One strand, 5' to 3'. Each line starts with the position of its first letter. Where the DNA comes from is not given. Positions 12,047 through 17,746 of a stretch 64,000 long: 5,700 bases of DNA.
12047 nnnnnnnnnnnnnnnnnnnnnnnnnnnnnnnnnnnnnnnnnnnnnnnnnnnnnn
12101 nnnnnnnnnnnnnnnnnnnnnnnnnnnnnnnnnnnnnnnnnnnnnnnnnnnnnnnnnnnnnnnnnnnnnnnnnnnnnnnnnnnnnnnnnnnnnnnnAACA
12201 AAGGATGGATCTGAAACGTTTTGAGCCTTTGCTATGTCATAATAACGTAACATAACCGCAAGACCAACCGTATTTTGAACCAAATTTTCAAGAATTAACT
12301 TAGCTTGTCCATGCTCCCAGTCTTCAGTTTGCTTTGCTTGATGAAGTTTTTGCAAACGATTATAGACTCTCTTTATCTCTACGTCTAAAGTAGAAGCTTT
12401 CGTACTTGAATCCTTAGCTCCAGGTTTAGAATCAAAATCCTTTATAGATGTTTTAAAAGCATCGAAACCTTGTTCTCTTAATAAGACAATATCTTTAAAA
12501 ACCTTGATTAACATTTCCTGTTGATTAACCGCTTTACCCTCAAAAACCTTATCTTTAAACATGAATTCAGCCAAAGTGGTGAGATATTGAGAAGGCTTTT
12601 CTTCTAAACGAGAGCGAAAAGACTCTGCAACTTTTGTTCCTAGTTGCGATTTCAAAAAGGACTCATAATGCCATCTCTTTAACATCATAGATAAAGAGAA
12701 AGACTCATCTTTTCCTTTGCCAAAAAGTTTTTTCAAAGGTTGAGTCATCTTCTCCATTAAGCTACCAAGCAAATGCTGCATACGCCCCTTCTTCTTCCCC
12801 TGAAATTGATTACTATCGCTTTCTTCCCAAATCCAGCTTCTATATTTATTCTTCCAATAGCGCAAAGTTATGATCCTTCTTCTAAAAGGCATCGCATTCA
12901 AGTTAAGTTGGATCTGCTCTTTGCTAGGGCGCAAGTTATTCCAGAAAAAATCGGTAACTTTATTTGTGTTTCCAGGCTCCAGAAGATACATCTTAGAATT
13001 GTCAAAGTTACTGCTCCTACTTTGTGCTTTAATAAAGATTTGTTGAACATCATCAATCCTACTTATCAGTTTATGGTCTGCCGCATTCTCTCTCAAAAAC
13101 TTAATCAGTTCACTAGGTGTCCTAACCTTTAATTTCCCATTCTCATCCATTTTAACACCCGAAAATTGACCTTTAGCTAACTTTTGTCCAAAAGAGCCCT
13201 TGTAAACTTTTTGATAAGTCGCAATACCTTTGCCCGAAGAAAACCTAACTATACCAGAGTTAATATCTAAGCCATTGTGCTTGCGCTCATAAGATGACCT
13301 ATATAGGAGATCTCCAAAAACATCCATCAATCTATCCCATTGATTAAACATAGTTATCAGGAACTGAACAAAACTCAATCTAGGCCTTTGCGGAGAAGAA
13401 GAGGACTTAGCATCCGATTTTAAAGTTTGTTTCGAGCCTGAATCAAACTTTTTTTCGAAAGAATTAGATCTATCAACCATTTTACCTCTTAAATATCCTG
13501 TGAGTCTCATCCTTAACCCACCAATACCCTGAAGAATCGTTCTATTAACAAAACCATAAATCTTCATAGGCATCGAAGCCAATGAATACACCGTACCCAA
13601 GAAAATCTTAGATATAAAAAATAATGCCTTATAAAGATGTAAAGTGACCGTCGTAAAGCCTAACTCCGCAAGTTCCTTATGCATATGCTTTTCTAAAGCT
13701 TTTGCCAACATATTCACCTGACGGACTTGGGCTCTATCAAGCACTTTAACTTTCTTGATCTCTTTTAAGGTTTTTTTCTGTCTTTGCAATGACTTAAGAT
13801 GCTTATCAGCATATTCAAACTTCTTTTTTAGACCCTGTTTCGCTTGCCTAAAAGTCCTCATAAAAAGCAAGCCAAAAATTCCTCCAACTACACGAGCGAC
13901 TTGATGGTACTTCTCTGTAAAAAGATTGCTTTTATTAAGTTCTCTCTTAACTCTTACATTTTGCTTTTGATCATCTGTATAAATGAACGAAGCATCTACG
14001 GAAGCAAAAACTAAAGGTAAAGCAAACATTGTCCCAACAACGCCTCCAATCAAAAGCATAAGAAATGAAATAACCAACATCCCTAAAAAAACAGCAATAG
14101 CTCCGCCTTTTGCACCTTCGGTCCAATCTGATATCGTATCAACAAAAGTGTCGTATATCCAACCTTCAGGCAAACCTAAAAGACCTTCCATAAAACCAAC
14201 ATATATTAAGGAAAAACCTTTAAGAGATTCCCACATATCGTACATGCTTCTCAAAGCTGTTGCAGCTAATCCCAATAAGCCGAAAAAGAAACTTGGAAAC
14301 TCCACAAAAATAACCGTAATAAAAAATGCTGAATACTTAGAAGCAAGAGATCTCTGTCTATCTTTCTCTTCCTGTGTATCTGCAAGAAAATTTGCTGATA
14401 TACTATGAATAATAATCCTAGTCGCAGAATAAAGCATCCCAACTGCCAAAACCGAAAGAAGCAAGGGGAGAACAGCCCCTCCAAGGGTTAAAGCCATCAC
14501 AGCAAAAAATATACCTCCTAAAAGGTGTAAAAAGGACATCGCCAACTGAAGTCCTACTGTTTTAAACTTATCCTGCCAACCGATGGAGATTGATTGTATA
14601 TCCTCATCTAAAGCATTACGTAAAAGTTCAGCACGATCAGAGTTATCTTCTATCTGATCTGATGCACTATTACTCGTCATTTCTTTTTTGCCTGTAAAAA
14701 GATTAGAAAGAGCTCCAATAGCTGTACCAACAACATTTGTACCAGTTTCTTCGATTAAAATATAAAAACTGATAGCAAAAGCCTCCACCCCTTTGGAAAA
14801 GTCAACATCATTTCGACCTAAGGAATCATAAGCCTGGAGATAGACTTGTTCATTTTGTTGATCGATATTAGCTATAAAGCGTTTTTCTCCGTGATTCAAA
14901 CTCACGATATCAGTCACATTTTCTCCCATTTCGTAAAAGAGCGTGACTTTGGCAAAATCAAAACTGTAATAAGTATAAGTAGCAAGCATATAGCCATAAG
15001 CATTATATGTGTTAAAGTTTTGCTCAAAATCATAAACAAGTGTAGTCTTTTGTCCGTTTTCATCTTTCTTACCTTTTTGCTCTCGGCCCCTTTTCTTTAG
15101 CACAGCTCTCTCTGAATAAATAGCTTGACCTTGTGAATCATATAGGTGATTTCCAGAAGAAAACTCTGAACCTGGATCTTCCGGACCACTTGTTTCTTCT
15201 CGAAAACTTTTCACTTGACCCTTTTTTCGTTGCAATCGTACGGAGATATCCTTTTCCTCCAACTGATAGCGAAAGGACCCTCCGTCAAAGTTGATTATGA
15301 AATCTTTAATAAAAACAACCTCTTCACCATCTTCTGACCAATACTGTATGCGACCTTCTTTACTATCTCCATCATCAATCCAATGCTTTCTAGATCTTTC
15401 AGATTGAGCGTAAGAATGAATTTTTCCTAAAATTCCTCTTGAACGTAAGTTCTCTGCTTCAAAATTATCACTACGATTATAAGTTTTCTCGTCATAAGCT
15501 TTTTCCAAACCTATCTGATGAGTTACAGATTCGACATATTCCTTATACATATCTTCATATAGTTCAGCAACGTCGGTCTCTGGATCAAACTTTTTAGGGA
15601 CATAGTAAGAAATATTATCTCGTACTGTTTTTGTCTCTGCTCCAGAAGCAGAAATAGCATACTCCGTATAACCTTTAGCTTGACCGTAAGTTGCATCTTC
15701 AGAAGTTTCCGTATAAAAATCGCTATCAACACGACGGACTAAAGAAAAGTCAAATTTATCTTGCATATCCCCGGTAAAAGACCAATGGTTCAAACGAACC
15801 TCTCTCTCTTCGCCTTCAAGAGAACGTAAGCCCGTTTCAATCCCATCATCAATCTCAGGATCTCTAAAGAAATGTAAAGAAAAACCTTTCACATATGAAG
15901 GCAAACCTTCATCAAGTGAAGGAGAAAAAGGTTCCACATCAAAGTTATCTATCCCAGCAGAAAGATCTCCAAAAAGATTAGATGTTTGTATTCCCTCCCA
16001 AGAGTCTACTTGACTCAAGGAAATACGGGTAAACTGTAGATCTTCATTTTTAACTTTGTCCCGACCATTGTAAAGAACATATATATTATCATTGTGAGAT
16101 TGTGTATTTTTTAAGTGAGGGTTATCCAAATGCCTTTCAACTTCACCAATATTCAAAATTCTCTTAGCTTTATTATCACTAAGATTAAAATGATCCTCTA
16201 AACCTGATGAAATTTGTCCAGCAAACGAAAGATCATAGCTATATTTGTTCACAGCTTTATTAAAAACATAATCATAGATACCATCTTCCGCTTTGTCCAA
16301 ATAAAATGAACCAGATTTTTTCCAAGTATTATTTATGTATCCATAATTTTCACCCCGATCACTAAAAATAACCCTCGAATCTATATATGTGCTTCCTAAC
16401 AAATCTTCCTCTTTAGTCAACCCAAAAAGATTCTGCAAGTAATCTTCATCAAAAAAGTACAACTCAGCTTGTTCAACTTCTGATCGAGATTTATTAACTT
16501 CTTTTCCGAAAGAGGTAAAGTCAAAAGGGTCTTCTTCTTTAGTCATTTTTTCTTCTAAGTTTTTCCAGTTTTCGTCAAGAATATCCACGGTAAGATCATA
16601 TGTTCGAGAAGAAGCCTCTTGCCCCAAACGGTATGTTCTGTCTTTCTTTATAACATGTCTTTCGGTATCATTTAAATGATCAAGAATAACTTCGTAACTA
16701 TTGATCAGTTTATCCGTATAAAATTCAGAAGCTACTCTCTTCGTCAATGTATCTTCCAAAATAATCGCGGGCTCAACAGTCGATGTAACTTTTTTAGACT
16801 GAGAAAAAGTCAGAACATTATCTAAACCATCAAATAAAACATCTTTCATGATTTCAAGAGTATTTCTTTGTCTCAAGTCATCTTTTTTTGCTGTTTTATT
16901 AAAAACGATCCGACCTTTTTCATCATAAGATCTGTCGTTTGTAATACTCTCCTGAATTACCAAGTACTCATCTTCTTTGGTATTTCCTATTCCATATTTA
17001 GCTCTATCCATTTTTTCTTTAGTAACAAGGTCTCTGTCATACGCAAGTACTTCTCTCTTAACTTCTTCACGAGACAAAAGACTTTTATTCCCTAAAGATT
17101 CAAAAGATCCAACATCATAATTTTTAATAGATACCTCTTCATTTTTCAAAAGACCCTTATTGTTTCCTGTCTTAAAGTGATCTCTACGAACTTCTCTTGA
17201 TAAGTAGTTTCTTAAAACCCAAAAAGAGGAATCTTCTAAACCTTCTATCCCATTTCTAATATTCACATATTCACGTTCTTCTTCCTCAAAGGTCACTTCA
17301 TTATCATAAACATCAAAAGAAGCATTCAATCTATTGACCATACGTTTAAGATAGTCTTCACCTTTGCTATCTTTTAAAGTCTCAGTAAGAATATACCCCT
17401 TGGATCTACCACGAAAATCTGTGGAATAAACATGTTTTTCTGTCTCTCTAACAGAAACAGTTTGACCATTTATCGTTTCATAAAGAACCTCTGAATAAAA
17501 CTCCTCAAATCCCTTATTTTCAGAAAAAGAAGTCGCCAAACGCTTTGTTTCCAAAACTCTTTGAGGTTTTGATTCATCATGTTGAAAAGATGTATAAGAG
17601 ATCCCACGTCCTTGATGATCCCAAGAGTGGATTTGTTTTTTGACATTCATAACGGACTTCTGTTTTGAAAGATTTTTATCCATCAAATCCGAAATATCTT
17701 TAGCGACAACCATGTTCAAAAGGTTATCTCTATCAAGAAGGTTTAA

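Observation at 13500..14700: Central multi-helix transmembrane bundle splits the giant protein into a ~6000-aa secreted part and a ~3400-aa part on the opposite side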

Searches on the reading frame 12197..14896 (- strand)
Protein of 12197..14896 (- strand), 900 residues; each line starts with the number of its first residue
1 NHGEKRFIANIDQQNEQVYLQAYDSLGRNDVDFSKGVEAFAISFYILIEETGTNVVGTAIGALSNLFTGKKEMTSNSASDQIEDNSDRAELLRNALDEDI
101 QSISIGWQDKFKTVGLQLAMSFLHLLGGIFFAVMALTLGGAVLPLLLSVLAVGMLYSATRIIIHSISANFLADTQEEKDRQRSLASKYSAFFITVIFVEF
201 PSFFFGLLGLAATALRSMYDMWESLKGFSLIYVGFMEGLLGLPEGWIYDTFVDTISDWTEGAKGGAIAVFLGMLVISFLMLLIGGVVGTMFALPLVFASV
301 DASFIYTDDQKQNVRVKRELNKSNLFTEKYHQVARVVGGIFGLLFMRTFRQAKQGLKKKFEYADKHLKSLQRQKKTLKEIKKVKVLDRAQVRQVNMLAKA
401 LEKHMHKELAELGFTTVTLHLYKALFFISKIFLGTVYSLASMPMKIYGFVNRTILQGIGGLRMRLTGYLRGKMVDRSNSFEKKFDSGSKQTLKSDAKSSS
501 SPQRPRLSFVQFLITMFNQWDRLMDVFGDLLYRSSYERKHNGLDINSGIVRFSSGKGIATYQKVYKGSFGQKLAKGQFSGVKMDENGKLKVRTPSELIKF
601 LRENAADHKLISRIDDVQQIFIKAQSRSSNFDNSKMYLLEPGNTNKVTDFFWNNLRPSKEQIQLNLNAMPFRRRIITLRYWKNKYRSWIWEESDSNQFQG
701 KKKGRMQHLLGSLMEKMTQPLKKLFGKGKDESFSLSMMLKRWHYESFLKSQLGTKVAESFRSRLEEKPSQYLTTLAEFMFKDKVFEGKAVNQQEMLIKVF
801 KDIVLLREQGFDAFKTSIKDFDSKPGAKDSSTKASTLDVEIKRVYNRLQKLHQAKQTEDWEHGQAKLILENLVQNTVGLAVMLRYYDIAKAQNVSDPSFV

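Call 26: search_protein_representatives(protein=window:12197-14896:-)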
Query: 900 residues. Proteins with E-value up to 0.001 (for the whole library): 1; up to 1e-10: 1; up to 1e-30: 1. The best 1 are listed.
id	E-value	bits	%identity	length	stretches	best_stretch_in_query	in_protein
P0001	6.9e-32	127.2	30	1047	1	127-415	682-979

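Call 29: find_encoding_contigs(protein=P0001, flank=10000)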
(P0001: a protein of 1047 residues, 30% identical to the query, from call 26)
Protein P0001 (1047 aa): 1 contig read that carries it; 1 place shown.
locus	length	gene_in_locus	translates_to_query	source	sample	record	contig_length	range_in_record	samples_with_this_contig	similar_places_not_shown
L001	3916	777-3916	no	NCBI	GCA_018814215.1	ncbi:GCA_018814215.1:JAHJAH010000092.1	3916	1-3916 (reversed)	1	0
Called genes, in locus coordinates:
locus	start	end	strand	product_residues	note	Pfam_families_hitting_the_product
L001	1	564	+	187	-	?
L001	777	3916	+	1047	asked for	?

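Call 56: search_protein_families(library=pfam, proteins=[P0001], max_evalue=10)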
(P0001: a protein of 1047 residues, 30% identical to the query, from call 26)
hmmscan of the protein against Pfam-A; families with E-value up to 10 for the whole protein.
P0001 (1047 aa): 0 families

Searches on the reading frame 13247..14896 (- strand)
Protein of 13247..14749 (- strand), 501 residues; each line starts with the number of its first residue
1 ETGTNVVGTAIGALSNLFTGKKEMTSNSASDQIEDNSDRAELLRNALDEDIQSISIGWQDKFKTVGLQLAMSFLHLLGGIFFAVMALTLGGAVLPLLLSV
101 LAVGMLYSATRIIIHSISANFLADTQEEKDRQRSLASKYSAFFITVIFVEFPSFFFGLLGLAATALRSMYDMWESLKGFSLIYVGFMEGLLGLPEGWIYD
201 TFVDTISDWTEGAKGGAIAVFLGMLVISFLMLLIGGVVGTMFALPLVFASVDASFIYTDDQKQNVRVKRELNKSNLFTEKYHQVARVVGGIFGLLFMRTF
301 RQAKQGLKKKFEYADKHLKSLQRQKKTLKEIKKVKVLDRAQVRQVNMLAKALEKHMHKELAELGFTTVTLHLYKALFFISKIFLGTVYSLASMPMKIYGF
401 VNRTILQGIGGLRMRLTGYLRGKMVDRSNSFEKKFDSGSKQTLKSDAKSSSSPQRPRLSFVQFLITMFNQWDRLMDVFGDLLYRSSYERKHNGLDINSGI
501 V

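Call 12: find_homologous_proteins(query=window:13247-14749:-, max_evalue=0.001)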
Query window:13247-14749:-: 8000 candidates shared short words with the query, none scored E <= 0.001.

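Call 13: find_related_loci(query=window:13247-14749:-, collection=genome_contigs, flank=10000)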
Query window:13247-14749:- (501 aa) in genome_contigs; peptide patterns used: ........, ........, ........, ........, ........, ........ (x = any residue, [..] = any of these).
51 stretches matched a pattern, but none encodes a relative of the query by tblastn (E <= 1e-3).

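Call 32: search_protein_families(library=pfam, proteins=[window:13400-14896:-], max_evalue=10)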
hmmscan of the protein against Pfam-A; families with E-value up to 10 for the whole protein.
window:13400-14896:- (499 aa): 4 families
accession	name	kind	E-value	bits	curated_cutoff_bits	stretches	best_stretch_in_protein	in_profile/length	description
PF03600.22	CitMHS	-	0.00085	18.9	31.9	1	141-301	162-319/336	Citrate transporter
PF02734.22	Dak2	-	0.042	14.2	27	1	318-406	26-115/174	DAK2 domain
PF17002.10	DUF5089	-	0.13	12.5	36.1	1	349-403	18-72/193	Domain of unknown function (DUF5089)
PF06547.17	DUF1117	-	0.18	12.7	25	1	285-354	21-86/113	Protein of unknown function (DUF1117)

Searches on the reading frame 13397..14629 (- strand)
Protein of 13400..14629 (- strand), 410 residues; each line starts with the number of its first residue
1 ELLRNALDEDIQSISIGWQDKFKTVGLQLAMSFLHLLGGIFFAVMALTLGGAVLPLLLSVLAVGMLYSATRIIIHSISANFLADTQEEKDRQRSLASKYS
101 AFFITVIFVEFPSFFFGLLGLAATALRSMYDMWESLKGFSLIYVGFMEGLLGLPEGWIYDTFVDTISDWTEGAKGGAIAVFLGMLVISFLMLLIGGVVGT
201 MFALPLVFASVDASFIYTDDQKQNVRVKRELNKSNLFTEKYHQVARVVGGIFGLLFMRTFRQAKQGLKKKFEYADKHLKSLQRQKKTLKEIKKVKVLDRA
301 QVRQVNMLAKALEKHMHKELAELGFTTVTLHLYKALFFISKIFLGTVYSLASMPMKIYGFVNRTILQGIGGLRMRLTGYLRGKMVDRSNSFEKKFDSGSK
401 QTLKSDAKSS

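Call 39: find_related_loci(query=A1, collection=metagenome_contigs, flank=10000)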
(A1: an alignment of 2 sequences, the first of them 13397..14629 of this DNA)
Query A1 (411 aa) in metagenome_contigs; peptide patterns used: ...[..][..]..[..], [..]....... (x = any residue, [..] = any of these).
600 stretches matched a pattern, but none encodes a relative of the query by tblastn (E <= 1e-3).

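Call 43: predict_structure(alignment_id=A1)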
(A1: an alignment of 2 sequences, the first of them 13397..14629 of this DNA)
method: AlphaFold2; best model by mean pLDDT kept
length: 411 residues; sequences in the alignment: 2
mean_pLDDT: 44.1   pTM: 0.24
mean pLDDT of the five models: 44.1, 43.5, 42.1, 41.6, 41.3
residues with pLDDT >= 90: 0; 70-90: 24; 50-70: 52; < 50: 335
segments of 3 or more residues with pLDDT < 50: 1-61, 66-68, 73-83, 102-264, 324-411
pLDDT, mean of each block of 10 residues (from residue 1): 31 33 39 43 40 44 50 47 52 51 47 42 37 41 44 44 40 36 41 39 32 31 35 36 41 44 50 62 71 71 73 66 48 46 42 31 33 39 40 41 36 30
secondary structure, 60 per line:
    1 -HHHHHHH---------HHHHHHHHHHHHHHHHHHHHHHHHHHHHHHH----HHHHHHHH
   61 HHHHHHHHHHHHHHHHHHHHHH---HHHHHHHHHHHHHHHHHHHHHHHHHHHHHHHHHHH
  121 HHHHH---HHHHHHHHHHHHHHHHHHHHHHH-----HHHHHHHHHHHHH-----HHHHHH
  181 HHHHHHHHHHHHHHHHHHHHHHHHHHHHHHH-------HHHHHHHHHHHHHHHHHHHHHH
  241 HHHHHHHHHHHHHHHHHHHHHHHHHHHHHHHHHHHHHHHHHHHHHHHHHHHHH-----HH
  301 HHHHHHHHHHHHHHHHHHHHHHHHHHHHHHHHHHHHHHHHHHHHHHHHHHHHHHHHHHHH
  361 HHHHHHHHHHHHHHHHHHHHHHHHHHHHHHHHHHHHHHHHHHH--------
elements in order: H2-8 H18-48 H53-82 H86-125 H129-151 H157-169 H175-211 H219-293 H299-403

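Call 77: search_solved_structures(query=A1, max_evalue=10)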
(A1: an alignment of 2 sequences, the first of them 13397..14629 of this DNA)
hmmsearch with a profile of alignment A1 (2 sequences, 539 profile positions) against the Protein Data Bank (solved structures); distinct sequences matched with E-value up to 10: 1.
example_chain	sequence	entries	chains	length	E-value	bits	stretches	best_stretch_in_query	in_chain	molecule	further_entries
5a4h_A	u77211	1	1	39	2.3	10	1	58-74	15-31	1-ACYLGLYCEROL-3-PHOSPHATE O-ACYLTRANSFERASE ABHD5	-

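Call 78: search_protein_families(library=ncbifam, proteins=[window:13400-14629:-], max_evalue=10)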
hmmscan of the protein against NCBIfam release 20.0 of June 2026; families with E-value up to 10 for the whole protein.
window:13400-14629:- (410 aa): 2 families
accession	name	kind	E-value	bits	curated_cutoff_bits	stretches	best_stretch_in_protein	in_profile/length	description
TIGR00608.1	radc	subfamily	0.036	13.8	133.85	1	287-357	82-151/218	RadC family protein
NF033777.1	M_group_A_cterm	equivalog_domain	0.11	12.1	400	1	260-323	70-134/218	M protein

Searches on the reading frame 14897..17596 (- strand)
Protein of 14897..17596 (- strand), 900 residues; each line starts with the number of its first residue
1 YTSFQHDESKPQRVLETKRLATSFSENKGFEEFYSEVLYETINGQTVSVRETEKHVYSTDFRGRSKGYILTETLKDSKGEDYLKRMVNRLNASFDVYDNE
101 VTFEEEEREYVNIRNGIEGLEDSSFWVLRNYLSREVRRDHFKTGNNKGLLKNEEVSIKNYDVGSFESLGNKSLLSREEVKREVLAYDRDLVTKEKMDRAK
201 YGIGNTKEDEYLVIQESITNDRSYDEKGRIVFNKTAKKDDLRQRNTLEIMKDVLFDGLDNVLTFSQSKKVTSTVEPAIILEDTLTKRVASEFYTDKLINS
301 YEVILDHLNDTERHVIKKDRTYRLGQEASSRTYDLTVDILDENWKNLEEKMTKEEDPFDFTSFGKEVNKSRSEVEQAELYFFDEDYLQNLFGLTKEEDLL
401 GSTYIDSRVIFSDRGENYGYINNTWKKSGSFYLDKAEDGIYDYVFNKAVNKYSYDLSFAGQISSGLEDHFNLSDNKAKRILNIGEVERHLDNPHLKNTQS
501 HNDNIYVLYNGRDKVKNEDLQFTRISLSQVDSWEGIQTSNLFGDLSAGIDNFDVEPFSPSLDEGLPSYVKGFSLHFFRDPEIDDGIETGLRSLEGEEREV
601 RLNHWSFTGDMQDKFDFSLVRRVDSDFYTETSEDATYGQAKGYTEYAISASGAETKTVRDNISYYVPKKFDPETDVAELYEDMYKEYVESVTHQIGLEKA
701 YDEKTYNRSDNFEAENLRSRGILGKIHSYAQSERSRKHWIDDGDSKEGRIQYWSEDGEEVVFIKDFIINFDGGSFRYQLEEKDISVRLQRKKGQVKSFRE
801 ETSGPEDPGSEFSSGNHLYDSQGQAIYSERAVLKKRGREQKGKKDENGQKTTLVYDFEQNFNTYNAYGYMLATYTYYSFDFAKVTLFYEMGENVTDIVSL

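Call 87: search_protein_families(library=pfam, proteins=[window:14897-17596:-], max_evalue=1)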
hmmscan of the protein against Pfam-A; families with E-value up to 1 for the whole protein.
window:14897-17596:- (900 aa): 1 family
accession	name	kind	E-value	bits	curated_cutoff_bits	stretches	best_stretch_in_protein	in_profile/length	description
PF25200.1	DUF7833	-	0.062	13.7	24.3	1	676-719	1-42/63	Family of unknown function (DUF7833)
